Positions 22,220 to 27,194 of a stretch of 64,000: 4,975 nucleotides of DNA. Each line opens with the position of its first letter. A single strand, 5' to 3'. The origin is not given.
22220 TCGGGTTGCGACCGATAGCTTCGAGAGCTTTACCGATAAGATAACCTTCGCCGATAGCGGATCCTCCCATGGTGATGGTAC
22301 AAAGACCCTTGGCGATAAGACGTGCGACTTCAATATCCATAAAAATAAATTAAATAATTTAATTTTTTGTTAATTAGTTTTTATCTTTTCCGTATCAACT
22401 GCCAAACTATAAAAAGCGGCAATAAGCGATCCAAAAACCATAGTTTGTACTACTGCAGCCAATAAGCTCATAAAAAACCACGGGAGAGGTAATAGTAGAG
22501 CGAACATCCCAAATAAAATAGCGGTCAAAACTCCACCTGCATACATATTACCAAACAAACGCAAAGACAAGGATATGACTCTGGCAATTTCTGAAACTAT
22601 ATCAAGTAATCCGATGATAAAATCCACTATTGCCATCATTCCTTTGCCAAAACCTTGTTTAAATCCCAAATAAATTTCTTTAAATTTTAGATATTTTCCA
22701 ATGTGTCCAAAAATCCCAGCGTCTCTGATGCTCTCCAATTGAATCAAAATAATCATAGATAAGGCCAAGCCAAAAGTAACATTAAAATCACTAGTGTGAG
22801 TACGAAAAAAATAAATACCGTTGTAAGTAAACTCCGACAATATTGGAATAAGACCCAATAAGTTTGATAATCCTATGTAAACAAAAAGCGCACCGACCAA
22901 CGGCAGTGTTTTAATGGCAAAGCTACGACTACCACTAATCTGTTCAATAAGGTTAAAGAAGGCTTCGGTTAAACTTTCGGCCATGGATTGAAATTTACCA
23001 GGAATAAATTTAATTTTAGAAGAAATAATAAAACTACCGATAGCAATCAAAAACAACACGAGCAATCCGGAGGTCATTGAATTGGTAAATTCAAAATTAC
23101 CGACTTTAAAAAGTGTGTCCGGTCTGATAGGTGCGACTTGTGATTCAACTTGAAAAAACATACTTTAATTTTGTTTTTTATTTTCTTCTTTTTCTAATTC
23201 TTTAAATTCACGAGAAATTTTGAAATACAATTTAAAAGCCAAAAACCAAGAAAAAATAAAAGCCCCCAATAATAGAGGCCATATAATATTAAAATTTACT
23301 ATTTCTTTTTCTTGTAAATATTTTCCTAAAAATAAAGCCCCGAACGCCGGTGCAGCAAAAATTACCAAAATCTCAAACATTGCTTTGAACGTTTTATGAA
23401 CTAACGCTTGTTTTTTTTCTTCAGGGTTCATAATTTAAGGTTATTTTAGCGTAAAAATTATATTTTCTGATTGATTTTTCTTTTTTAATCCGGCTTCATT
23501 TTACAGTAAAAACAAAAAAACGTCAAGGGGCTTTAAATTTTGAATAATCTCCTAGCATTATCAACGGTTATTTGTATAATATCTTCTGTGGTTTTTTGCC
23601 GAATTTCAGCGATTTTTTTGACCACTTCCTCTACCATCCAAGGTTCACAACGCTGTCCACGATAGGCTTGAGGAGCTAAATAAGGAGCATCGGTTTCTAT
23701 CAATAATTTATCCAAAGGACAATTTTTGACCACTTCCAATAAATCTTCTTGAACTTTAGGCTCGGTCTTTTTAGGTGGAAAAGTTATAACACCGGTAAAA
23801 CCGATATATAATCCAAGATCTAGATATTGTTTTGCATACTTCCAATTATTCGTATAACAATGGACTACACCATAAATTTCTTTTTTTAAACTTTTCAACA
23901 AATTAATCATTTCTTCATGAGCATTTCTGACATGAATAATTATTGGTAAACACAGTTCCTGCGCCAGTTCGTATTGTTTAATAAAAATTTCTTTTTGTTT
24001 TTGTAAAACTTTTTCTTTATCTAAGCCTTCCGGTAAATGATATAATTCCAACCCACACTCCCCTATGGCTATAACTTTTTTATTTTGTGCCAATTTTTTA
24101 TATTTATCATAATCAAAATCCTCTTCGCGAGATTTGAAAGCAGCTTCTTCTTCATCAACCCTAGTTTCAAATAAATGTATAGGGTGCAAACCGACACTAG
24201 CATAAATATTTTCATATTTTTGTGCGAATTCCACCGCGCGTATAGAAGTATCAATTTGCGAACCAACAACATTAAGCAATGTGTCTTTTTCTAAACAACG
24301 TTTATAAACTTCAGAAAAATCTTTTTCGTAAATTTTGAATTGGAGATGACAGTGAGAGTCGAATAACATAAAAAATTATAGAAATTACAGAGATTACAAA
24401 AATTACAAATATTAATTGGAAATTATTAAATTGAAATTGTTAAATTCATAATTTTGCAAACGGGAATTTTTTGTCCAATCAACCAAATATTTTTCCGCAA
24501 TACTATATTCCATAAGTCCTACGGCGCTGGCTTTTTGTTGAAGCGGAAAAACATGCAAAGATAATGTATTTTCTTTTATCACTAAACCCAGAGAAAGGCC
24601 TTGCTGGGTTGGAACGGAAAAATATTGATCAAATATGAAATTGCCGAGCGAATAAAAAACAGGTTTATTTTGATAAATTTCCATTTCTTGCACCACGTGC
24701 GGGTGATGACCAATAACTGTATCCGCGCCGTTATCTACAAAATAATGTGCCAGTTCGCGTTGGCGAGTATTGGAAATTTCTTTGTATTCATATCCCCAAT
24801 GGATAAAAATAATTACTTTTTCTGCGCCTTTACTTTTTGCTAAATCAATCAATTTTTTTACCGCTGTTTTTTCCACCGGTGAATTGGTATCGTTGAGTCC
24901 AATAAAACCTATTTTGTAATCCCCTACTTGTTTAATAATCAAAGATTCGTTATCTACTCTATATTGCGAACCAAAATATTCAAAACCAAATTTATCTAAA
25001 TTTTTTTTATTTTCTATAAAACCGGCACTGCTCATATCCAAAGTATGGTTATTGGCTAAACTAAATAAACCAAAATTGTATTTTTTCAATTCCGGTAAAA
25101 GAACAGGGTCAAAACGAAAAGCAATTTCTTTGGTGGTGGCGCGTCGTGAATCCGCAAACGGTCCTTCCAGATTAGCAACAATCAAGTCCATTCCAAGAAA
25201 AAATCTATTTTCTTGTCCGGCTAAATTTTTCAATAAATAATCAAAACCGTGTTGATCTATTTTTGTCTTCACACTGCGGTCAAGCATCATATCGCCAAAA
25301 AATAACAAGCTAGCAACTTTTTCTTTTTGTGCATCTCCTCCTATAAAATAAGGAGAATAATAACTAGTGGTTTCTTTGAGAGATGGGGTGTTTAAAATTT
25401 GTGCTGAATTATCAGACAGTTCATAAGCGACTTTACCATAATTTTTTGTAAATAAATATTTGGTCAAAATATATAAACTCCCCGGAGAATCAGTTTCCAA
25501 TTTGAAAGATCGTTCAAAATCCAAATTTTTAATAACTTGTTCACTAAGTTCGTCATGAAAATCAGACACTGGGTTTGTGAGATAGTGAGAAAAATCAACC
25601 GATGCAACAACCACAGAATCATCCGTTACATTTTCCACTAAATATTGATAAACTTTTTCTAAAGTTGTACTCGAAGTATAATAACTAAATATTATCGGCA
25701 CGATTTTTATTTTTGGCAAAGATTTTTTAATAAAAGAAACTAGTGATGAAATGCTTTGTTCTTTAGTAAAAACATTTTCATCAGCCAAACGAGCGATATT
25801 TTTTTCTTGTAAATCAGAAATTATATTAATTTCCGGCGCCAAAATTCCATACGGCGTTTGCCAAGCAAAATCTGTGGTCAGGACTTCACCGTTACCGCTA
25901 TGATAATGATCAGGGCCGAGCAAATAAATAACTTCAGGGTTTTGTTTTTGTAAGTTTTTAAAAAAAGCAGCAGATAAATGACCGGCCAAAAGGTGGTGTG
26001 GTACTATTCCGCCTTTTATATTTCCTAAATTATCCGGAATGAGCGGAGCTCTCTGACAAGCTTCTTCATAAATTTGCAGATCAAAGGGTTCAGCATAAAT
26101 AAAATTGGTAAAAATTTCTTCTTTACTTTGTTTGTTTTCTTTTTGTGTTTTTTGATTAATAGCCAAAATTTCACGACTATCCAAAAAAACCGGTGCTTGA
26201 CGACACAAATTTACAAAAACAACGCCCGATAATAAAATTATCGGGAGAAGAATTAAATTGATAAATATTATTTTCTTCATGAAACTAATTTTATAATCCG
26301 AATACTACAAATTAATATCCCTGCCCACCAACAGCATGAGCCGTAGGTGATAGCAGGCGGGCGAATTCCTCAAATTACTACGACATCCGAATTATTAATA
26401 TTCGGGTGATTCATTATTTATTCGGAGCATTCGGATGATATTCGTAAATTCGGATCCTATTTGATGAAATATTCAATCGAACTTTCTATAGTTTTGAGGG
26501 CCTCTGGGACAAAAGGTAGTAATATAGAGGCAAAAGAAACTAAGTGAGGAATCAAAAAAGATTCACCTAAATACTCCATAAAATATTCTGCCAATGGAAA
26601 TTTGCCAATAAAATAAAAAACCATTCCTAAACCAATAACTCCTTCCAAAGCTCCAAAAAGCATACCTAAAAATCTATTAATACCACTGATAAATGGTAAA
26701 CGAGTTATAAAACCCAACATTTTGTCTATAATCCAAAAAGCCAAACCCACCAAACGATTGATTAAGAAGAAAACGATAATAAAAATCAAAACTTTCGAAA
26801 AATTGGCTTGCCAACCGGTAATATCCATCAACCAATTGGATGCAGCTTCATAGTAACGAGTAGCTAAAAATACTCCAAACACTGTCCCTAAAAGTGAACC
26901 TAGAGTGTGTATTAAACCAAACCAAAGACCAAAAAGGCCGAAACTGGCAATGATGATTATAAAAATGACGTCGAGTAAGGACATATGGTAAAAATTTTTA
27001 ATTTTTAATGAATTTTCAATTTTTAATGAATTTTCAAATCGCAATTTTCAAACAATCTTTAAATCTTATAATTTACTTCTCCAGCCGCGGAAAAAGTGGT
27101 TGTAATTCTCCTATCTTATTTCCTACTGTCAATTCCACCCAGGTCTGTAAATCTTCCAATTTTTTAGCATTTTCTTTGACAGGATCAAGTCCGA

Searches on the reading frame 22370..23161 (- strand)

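Call 59: search_protein_families(library=pfam, max_evalue=0.001, proteins=[window:22370-23161:-])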
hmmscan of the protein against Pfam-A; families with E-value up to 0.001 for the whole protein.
window:22370-23161:- (263 aa): 1 family
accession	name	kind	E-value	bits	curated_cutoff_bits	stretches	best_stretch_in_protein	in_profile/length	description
PF00119.25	ATP-synt_A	-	4.3e-32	112.2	33.9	1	33-251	5-216/217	ATP synthase A chain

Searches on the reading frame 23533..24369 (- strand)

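Call 59: search_protein_families(library=pfam, max_evalue=0.001, proteins=[window:23533-24369:-])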
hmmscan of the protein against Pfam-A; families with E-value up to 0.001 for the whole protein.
window:23533-24369:- (278 aa): 1 family
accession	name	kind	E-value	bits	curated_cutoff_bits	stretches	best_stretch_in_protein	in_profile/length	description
PF01026.27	TatD_DNase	-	6.4e-74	249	27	1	3-277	1-253/253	TatD related DNase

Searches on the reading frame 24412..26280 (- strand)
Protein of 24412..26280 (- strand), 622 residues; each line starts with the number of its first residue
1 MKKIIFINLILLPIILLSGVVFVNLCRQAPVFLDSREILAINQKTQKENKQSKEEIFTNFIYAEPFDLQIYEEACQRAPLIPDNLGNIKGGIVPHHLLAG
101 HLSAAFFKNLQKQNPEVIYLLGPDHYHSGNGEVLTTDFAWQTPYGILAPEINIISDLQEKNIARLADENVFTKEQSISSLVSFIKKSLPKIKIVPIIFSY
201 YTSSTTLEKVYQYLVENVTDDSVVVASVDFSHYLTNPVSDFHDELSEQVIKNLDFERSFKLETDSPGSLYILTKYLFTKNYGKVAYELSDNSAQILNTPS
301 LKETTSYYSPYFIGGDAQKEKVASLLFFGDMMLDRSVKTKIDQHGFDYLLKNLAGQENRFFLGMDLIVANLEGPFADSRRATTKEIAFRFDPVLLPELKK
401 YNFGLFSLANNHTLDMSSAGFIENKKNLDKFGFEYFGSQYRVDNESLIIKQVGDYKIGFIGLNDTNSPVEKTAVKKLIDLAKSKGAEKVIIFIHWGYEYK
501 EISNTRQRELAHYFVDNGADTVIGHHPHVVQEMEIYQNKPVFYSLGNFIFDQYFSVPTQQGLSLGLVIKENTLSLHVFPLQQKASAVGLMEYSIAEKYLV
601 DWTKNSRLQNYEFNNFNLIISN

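Call 59: search_protein_families(library=pfam, max_evalue=0.001, proteins=[window:24412-26280:-])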
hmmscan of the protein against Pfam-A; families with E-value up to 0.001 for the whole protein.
window:24412-26280:- (622 aa): 2 families
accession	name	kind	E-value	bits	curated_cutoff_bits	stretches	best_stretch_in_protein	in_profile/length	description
PF09587.15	PGA_cap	-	9.9e-58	196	27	1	325-552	2-255/255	Bacterial capsule synthesis protein PGA_cap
PF01875.22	Memo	-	6.5e-23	81.7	27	1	92-235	37-186/269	Memo-like protein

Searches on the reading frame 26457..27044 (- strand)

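Call 59: search_protein_families(library=pfam, max_evalue=0.001, proteins=[window:26457-27044:-])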
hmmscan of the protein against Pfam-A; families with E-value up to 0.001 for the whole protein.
window:26457-27044:- (195 aa): 1 family
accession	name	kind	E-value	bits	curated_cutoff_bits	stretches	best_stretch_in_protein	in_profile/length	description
PF02674.22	Colicin_V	-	1.5e-23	83.8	29.3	1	24-171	1-142/144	Colicin V production protein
